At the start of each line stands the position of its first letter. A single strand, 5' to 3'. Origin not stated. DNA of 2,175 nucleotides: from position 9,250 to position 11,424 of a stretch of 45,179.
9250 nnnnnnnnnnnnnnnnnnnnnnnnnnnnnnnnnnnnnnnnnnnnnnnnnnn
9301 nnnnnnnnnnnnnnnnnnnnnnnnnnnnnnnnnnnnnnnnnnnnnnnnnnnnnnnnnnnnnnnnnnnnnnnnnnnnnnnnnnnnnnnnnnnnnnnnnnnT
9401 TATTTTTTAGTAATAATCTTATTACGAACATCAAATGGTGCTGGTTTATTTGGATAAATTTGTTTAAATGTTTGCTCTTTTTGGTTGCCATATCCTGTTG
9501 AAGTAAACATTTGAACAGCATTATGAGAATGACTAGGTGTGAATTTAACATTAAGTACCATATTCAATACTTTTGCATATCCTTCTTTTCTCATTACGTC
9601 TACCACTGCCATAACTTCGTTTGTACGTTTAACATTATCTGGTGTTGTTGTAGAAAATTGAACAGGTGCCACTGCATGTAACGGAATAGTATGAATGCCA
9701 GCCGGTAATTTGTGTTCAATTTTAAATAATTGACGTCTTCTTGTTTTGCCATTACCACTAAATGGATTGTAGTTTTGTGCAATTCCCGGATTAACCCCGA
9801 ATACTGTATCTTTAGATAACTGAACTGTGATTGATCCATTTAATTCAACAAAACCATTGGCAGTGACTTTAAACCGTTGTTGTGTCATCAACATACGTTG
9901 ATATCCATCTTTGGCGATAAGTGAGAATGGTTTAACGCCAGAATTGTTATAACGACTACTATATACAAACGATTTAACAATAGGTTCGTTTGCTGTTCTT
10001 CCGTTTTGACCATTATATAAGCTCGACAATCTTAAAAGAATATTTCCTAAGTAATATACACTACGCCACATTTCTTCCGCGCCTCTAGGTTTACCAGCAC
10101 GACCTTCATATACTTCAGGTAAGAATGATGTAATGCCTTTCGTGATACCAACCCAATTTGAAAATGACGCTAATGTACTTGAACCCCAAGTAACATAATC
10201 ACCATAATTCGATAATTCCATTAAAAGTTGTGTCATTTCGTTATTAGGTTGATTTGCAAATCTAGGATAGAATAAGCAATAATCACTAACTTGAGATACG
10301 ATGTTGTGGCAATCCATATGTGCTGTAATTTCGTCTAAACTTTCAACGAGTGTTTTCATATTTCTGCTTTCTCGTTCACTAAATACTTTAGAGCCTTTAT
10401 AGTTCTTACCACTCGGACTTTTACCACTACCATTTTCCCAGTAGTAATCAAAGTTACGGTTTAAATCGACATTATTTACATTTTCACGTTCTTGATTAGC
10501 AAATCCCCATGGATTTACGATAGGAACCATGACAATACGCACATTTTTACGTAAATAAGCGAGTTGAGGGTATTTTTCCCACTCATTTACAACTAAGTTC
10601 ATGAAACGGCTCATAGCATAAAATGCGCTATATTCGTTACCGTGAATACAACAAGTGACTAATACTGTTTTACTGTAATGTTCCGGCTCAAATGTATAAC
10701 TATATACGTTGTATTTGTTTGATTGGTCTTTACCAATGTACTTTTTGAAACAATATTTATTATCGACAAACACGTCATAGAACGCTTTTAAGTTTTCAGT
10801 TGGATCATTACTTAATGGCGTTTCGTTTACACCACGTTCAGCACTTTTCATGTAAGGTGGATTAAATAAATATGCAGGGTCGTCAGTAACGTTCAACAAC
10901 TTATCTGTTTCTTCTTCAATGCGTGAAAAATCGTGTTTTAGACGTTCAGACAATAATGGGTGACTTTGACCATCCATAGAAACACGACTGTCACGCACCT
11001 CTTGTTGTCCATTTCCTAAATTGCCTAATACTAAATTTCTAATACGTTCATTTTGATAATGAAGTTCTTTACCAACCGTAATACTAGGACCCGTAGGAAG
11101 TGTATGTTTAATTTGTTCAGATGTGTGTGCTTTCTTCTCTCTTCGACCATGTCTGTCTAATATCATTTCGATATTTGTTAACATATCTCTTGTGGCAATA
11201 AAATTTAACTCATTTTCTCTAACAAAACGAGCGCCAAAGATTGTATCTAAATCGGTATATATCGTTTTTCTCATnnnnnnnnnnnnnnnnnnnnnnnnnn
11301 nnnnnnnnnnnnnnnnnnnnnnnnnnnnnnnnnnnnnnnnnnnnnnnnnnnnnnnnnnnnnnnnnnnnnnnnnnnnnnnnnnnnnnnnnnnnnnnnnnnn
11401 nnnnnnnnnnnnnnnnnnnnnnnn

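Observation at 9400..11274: Zinc carboxypeptidase (M14-like) catalytic motifs inside a baseplate protein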

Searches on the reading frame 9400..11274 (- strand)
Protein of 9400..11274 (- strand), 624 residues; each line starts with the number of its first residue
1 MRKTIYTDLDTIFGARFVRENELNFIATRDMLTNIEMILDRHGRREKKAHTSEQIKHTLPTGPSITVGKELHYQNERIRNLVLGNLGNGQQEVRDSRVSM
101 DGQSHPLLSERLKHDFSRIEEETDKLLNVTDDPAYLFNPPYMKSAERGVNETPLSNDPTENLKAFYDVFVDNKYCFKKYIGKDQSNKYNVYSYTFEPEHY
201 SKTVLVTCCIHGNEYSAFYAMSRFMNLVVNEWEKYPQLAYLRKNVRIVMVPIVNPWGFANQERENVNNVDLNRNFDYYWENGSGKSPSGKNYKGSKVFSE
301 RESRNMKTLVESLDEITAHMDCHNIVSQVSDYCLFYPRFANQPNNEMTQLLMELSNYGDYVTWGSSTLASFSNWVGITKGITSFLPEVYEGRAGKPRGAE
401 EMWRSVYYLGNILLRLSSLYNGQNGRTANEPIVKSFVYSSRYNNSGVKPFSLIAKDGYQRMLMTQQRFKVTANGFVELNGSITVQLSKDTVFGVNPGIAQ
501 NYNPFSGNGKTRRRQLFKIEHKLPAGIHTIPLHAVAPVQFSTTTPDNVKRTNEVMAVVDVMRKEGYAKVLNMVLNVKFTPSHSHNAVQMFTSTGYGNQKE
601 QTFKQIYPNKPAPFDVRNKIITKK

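Call 3: search_protein_families(library=pfam, proteins=[window:9400-11274:-], max_evalue=1)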
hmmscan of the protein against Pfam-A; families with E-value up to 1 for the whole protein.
window:9400-11274:- (624 aa): 3 families
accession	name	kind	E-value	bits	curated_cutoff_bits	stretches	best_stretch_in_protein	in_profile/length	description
PF00246.29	Peptidase_M14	-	1.8e-19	70.9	21.6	1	199-346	44-204/286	Zinc carboxypeptidase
PF10994.13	DUF2817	-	3e-11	43.9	23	1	185-292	35-131/341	Protein of unknown function (DUF2817)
PF24827.1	AstE_AspA_cat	-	2.9e-09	37.2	25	1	202-325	3-106/192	Succinylglutamate desuccinylase/Aspartoacylase catalytic domain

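Call 4: search_protein_families(library=phrogs, proteins=[window:9400-11274:-], max_evalue=0.001)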
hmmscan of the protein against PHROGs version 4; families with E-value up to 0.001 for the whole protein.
window:9400-11274:- (624 aa): 8 families
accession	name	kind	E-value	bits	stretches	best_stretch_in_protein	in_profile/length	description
phrog_4722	-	other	0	1095.5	1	3-624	1-622/622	zinc carboxypeptidase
phrog_4775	-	connector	1.2e-26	94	1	4-129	5-125/876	pre-neck appendage protein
phrog_6758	-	unknown function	1.1e-22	81.6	1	1-131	1-130/526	-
phrog_16317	-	unknown function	9.8e-18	65.7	1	3-126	3-121/267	-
phrog_14029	-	unknown function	1.7e-15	56.9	1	7-121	221-330/1115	-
phrog_27055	-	unknown function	3.7e-13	51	1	30-131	29-125/147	-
phrog_4577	-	tail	4.4e-08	33.7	1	70-128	36-94/340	tail protein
phrog_287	-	tail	1.8e-07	31.2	1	20-129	3-125/628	minor tail protein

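Call 5: search_solved_structures(query=window:9400-11274:-, max_evalue=1, show_alignments=3)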
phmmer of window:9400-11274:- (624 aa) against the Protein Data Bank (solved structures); distinct sequences matched with E-value up to 1: 24.
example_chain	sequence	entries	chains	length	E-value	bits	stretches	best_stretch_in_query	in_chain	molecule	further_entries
6v8i_BH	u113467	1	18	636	2e-20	75.9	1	4-132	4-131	Receptor Binding Protein, gp61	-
5efv_A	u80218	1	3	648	4.8e-20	74.7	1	4-132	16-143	Phi ETA orf 56-like protein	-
9m7x_A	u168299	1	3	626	1.3e-07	33.6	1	24-131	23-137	Gp17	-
7eqx_C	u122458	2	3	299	0.0012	20.5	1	204-314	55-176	Carboxypeptidase B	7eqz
2c1c_A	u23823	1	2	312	0.0012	20.5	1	267-328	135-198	CARBOXYPEPTIDASE B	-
1jqg_A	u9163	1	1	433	0.0054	18.4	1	268-329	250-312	carboxypeptidase A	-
3prt_A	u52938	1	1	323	0.0058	18.3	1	268-312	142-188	Carboxypeptidase T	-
4iav_A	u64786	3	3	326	0.0059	18.3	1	268-312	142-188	Carboxypeptidase T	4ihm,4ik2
3v38_A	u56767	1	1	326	0.006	18.2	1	268-312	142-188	Carboxypeptidase T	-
6f6q_A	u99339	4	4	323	0.0061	18.2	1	268-312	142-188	Carboxypeptidase T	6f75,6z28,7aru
1obr_A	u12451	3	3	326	0.0061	18.2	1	268-312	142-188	CARBOXYPEPTIDASE T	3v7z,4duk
3qnv_A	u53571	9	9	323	0.0062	18.2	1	268-312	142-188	Carboxypeptidase T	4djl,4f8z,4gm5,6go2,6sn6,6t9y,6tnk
7aqp_A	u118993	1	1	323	0.0063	18.2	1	268-312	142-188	Carboxypeptidase T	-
8qvo_A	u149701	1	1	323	0.0064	18.2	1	268-312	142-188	Carboxypeptidase T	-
6f79_A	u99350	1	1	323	0.0065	18.1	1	268-312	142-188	Carboxypeptidase T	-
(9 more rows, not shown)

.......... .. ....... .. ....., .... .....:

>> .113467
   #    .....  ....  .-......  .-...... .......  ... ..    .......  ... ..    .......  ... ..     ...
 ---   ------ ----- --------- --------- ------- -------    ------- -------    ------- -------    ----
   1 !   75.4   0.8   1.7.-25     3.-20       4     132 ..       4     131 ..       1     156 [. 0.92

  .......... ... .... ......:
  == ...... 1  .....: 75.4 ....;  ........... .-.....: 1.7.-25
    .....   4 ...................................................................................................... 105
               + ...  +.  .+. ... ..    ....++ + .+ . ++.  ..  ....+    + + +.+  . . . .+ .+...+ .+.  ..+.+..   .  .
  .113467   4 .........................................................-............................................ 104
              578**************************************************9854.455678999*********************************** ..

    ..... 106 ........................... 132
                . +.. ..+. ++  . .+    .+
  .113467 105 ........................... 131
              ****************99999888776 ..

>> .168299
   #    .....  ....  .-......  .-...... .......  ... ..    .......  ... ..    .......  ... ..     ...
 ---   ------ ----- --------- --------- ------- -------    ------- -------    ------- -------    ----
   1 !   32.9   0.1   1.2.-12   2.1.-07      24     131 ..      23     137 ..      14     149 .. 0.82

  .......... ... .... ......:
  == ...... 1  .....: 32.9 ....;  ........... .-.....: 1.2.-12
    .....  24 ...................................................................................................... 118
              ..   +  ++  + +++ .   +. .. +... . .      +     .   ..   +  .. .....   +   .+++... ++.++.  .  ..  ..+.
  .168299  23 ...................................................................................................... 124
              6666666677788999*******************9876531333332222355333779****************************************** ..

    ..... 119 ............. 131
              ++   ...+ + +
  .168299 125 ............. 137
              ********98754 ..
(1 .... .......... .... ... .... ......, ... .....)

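Call 7: find_homologous_proteins(query=window:9400-11274:-, max_evalue=0.001)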
Query window:9400-11274:- (624 aa): 107 proteins with E <= 0.001 among 6669 candidates.
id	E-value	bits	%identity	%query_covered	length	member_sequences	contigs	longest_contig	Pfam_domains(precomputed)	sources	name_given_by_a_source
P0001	0.0e+0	1405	97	100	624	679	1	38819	PF24827.2,PF00246.30,PF10994.14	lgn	-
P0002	0.0e+0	1197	81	100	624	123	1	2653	PF24827.2,PF00246.30,PF10994.14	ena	-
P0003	0.0e+0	1175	81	98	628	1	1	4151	PF24827.2,PF00246.30,PF10994.14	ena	-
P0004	0.0e+0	1054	71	98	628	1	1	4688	PF24827.2,PF00246.30,PF10994.14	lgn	-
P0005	0.0e+0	1054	71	98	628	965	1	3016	PF24827.2,PF00246.30,PF10994.14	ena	-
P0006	0.0e+0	1053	71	100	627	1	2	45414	PF24827.2,PF00246.30,PF10994.14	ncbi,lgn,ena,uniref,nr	ncbi:M14 family metallopeptidase [Staphylococcus epidermidis]|uniref:M14 family metallopeptidase n=1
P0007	0.0e+0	1052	71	100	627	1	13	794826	PF24827.2,PF00246.30,PF10994.14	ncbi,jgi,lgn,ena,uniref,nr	ncbi:M14 family metallopeptidase [Staphylococcus epidermidis]|jgi:zinc carboxypeptidase family|unire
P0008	0.0e+0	1051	71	100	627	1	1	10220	PF24827.2,PF00246.30,PF10994.14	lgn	-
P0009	0.0e+0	1021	71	100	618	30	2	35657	PF24827.2,PF00246.30,PF10994.14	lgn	-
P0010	7.3e-293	991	67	100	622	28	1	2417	PF24827.2,PF00246.30,PF10994.14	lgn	-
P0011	1.5e-291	986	67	100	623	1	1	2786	PF24827.2,PF00246.30,PF10994.14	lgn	-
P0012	2.7e-291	985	67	100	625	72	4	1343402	PF24827.2,PF00246.30,PF10994.14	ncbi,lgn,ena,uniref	ncbi:M14 family metallopeptidase [Staphylococcus caprae]|uniref:M14 family metallopeptidase n=1 Tax=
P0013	2.5e-289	979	68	99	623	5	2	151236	PF24827.2,PF00246.30,PF10994.14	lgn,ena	-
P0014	8.8e-277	938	65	100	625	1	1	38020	PF24827.2,PF00246.30,PF10994.14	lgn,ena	-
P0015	5.6e-276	935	65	100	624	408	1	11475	PF24827.2,PF00246.30,PF10994.14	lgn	-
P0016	3.1e-272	923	64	100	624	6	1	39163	PF24827.2,PF00246.30,PF10994.14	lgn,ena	-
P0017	1.6e-269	914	100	64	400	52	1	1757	PF00246.30,PF10994.14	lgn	-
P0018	8.6e-253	858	60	99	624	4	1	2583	PF24827.2,PF00246.30,PF10994.14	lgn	-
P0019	1.2e-252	858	64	94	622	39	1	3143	PF00246.30,PF10994.14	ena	-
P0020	1.6e-250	851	63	94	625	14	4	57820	PF24827.2,PF00246.30,PF10994.14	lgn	-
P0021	7.5e-249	845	63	94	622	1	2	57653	PF24827.2,PF00246.30,PF10994.14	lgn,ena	-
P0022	1.3e-200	686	73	63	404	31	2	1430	PF00246.30,PF10994.14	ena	-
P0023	4.4e-199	681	72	64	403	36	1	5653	PF00246.30,PF10994.14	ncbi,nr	ncbi:Zinc carboxypeptidase [Mycobacteroides abscessus subsp. massiliense]|nr:Zinc carboxypeptidase [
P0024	2.8e-196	672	50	96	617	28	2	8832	PF24827.2,PF00246.30,PF10994.14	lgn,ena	-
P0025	3.3e-194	665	50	97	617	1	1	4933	PF24827.2,PF00246.30,PF10994.14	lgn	-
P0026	8.1e-190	650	50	95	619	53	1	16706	PF24827.2,PF00246.30,PF10994.14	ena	-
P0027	6.7e-186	637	50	96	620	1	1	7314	PF24827.2,PF00246.30,PF10994.14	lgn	-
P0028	2.4e-185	636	49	95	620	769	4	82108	PF24827.2,PF00246.30,PF10994.14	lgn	-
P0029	2.1e-183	629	48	95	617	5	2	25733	PF24827.2,PF00246.30,PF10994.14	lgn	-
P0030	1.1e-180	620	49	93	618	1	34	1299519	PF24827.2,PF00246.30,PF10994.14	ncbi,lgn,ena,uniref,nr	ncbi:M14 family metallopeptidase [Staphylococcus auricularis]|uniref:M14 family metallopeptidase n=1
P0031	9.7e-173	594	68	61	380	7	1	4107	PF00246.30,PF10994.14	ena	-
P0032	1.6e-155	537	49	80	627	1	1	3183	PF24827.2,PF00246.30,PF10994.14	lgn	-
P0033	9.9e-124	432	39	83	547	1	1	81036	PF24827.2,PF00246.30,PF10994.14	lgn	-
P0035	1.4e-110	389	36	86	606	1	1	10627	PF24827.2,PF00246.30,PF10994.14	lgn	-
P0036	6.2e-90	320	33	84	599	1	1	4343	PF24827.2,PF00246.30,PF10994.14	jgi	jgi:hypothetical protein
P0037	1.6e-89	319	45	50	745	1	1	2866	PF24827.2,PF00246.30,PF10994.14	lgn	-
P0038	3.3e-88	315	44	50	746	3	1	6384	PF24827.2,PF00246.30,PF10994.14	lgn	-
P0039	2.2e-85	305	41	58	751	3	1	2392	PF24827.2,PF00246.30,PF10994.14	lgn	-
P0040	2.7e-85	305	38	59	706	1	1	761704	PF24827.2,PF00246.30,PF10994.14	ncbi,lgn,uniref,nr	ncbi:M14 family metallopeptidase [Desmospora profundinema]|uniref:Peptidase M14 domain-containing pr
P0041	9.3e-85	303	34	78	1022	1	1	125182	PF24827.2,PF00246.30,PF10994.14,PF27067.1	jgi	jgi:Zinc carboxypeptidase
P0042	1.0e-83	300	37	56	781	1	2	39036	PF24827.2,PF00246.30,PF10994.14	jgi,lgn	jgi:hypothetical protein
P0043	2.6e-83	299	38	65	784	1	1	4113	PF24827.2,PF00246.30,PF10994.14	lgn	-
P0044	8.8e-82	294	41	50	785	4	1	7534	PF24827.2,PF00246.30,PF10994.14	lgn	-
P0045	8.8e-82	294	41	49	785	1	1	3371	PF24827.2,PF00246.30,PF10994.14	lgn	-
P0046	6.1e-81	291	43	49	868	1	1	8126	PF24827.2,PF10651.16,PF00246.30,PF10994.14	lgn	-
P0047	6.7e-80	287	42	49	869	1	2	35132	PF24827.2,PF10651.16,PF00246.30,PF10994.14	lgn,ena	-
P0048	8.3e-78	280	34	81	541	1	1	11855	PF24827.2,PF00246.30,PF10994.14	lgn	-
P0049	4.8e-77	278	36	69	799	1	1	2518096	PF24827.2,PF00246.30,PF10994.14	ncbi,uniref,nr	ncbi:M14 family metallopeptidase [Priestia megaterium]|uniref:M14 family metallopeptidase n=1 Tax=Pr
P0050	2.3e-76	276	34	74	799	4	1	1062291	PF24827.2,PF00246.30,PF10994.14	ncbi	ncbi:M14 family metallopeptidase [Bacillus sp. Wb]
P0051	1.4e-74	270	32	68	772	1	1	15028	PF24827.2,PF00246.30,PF10994.14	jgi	jgi:hypothetical protein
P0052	5.0e-74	268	32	75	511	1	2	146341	PF24827.2,PF00246.30,PF10994.14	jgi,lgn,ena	-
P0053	1.5e-72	263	30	84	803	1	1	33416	PF24827.2,PF00246.30,PF10994.14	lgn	-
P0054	1.8e-72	263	33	77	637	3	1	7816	PF24827.2,PF10651.16,PF00246.30,PF10994.14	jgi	jgi:BppU N-terminal domain/Zinc carboxypeptidase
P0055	5.4e-72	261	31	73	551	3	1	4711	PF24827.2,PF00246.30,PF10994.14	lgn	-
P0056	7.9e-72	261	34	76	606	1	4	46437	PF24827.2,PF00246.30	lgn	-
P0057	1.2e-71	260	30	80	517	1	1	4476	PF24827.2,PF00246.30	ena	-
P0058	7.3e-71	257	31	86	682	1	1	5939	PF24827.2,PF00246.30,PF10994.14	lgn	-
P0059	6.3e-70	254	31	76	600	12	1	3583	PF24827.2,PF00246.30,PF10994.14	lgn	-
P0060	1.1e-68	250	30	76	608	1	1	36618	PF24827.2,PF00246.30,PF10994.14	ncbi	-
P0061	3.4e-68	249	29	79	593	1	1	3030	PF24827.2,PF00246.30,PF10994.14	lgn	-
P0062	8.1e-67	244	35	64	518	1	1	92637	PF24827.2,PF00246.30,PF10994.14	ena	-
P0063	3.3e-66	242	29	86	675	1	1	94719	PF24827.2,PF00246.30,PF10994.14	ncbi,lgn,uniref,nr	ncbi:M14 family metallopeptidase [Priestia megaterium]|uniref:M14 family metallopeptidase n=1 Tax=Pr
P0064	7.5e-66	241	31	76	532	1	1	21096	PF24827.2,PF00246.30,PF10994.14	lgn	-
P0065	7.6e-66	241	30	80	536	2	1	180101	PF24827.2,PF00246.30,PF10994.14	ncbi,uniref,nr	ncbi:M14 family metallopeptidase [Priestia megaterium]|uniref:M14 family metallopeptidase n=1 Tax=Pr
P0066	3.7e-65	239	38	40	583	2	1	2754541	PF24827.2,PF00246.30,PF10994.14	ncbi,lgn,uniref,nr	ncbi:zinc carboxypeptidase [Desmospora activa DSM 45169]|uniref:Zinc carboxypeptidase n=1 Tax=Desmos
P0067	2.6e-64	236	31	73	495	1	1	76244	PF24827.2,PF00246.30,PF10994.14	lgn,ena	-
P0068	1.1e-62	231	29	83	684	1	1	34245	PF24827.2,PF00246.30,PF10994.14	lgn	-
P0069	1.2e-60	224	30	73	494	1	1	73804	PF24827.2,PF00246.30,PF10994.14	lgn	-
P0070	5.0e-58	215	31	70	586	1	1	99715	PF24827.2,PF00246.30,PF10994.14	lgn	-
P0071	1.1e-56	211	32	76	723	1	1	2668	PF24827.2,PF10651.16,PF00246.30,PF10994.14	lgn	-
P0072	1.3e-55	207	30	80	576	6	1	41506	PF00246.30,PF10994.14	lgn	-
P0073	1.6e-54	204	31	72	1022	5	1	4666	PF24827.2,PF13229.13,PF00246.30,PF10994.14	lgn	-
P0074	1.6e-54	203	30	72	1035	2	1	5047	PF24827.2,PF13229.13,PF00246.30,PF10994.14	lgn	-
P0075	1.3e-53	201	31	79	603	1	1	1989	PF00246.30,PF10994.14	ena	-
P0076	7.5e-53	198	30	76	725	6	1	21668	PF24827.2,PF10651.16,PF00246.30,PF10994.14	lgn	-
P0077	2.4e-52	196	29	76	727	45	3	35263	PF24827.2,PF10651.16,PF00246.30,PF10994.14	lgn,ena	-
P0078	5.9e-51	192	31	73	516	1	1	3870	PF00246.30,PF10994.14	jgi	jgi:predicted deacylase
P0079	3.0e-50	189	28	77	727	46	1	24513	PF24827.2,PF04513.18,PF10651.16,PF00246.30,PF10994.14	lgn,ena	-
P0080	4.3e-49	186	29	70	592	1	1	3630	PF24827.2,PF00246.30,PF10994.14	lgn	-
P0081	8.2e-49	185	29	83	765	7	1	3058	PF24827.2,PF00246.30,PF10994.14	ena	-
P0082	4.2e-48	182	29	76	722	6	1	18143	PF24827.2,PF04513.18,PF10651.16,PF00246.30,PF10994.14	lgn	-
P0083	6.0e-48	182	31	64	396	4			PF24827.2,PF00246.30,PF10994.14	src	-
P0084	8.3e-48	181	31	59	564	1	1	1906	PF24827.2,PF00246.30,PF10994.14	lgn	-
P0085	1.0e-47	181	28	75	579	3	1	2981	PF24827.2,PF00246.30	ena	-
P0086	1.1e-47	181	28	80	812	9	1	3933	PF24827.2,PF00246.30,PF10994.14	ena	-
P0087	6.4e-45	172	30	68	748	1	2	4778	PF00246.30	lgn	-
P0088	6.4e-45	172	33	58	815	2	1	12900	PF00246.30,PF10994.14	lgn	-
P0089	3.2e-39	153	29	69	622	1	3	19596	PF00246.30,PF10994.14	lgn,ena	-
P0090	3.2e-39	153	28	76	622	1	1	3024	PF00246.30,PF10994.14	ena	-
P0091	3.0e-38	150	28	66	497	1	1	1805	PF24827.2,PF00246.30,PF10994.14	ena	-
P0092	9.7e-37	145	26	78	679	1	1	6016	PF24827.2,PF10651.16,PF00246.30,PF10994.14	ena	-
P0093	6.3e-28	116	31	34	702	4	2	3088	PF24827.2,PF00246.30,PF10994.14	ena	-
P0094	4.0e-27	113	31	35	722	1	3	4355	PF24827.2,PF00246.30,PF10994.14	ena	-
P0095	5.1e-25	106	35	30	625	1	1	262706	PF10651.16,PF00246.30,PF10994.14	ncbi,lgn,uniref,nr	ncbi:DUF2817 domain-containing protein [Bacillus sp. FF-1]|uniref:DUF2817 domain-containing protein 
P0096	7.7e-25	106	35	30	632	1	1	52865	PF10651.16,PF00246.30,PF10994.14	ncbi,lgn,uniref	ncbi:DUF2817 domain-containing protein [Bacillus cereus group sp. BceL305]|uniref:DUF2817 domain-con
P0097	8.0e-25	105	35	30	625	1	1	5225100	PF10651.16,PF00246.30,PF10994.14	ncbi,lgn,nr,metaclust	ncbi:hypothetical protein II9_04834 [Bacillus cereus MSX-D12]|nr:hypothetical protein II9_04834 [Bac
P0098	8.2e-24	102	32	41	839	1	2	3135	PF24827.2,PF10651.16,PF00246.30,PF10994.14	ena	-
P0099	8.7e-20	89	34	35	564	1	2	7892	PF24827.2,PF00246.30,PF10994.14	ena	-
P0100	2.7e-16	77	33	32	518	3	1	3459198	PF24827.2,PF00246.30,PF10994.14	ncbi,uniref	ncbi:DUF2817 domain-containing protein [Acinetobacter soli]|uniref:DUF2817 domain-containing protein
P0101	1.8e-11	61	35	21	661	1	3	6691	PF00246.30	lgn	-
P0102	1.8e-11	61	30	26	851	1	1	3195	PF24827.2,PF00246.30,PF10994.14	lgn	-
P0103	4.0e-11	60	35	22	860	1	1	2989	PF00246.30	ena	-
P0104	4.0e-7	47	37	19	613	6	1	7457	PF24827.2,PF00246.30,PF13205.13,PF10994.14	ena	-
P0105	5.9e-5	40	28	25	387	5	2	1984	PF00246.30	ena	-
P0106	3.2e-4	37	34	18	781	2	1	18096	PF00246.30,PF20773.6,PF18962.8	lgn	-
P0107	5.7e-4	37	32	18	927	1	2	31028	PF24827.2,PF00246.30,PF10994.14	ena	-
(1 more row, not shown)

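Call 14: search_protein_families(library=ncbifam, proteins=[window:9400-11274:-], max_evalue=1)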
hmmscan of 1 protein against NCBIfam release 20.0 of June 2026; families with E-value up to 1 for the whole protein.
window:9400-11274:- (624 aa): 5 families
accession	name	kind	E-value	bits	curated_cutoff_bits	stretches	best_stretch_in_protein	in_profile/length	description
NF052223.1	ActylOrnDeactShew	equivalog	0.00018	20.8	400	1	180-298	43-149/269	N-acetyl-ornithine deacetylase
NF007897.0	PRK10602.1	equivalog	0.00056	19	157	1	201-277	39-103/237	murein tripeptide amidase MpaA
NF002601.0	PRK02259.1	equivalog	0.0007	18.8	180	1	202-281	5-72/293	aspartoacylase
NF052475.1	2OG-Fe_FlmC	exception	0.071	13.2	240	0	160-206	22-66/181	FlmC family 2OG-Fe(II) oxygenase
NF003706.0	PRK05324.1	subfamily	0.076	12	170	1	195-286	42-123/336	succinylglutamate desuccinylase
